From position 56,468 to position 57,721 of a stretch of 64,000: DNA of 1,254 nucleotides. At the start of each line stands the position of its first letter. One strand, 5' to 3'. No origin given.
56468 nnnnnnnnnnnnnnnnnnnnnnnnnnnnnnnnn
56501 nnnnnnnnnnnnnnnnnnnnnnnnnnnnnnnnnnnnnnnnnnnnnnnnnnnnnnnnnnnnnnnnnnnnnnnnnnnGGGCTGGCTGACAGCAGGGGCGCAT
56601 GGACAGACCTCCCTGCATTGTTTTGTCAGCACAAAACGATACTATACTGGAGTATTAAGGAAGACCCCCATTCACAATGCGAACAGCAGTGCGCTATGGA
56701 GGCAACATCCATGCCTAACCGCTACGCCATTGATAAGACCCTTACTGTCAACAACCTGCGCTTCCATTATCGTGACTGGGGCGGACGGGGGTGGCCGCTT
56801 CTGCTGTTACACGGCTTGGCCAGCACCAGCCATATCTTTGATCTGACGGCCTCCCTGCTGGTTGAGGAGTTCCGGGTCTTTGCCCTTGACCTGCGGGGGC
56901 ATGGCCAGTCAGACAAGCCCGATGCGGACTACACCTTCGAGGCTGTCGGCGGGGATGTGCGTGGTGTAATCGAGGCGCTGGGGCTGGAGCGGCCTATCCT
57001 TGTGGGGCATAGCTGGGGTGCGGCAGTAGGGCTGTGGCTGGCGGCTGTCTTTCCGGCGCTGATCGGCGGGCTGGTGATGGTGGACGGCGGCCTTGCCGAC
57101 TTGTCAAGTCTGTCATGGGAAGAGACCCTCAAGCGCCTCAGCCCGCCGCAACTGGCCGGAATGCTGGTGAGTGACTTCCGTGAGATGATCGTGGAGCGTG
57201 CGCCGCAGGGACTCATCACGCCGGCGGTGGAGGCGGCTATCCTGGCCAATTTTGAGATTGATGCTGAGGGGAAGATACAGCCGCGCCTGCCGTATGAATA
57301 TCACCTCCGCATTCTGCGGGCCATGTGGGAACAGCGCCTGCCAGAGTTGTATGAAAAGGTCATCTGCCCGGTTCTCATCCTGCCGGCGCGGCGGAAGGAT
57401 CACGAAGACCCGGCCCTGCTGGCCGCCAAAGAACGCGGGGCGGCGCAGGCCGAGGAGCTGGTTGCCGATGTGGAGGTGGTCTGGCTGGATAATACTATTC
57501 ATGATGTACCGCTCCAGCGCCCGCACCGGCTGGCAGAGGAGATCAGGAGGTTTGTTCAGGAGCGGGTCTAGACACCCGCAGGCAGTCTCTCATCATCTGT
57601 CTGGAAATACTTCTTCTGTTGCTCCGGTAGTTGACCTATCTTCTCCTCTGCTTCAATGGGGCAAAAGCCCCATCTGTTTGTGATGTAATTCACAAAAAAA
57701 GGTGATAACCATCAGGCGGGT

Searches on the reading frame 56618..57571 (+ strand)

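Call 62: search_protein_families(library=pfam, proteins=[window:56618-57571:+], max_evalue=0.00001)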
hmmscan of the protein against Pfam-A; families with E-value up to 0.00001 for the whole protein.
window:56618-57571:+ (317 aa): 3 families
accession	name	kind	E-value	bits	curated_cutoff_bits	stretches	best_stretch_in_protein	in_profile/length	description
PF00561.26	Abhydrolase_1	-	1.8e-25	90.5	25.8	1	60-173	2-115/245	alpha/beta hydrolase fold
PF12697.13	Abhydrolase_6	-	1.1e-22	82.2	26.3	1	61-307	1-216/217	Alpha/beta hydrolase family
PF12146.15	Hydrolase_4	-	1.6e-10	41.2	27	1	61-155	7-107/239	Serine aminopeptidase, S33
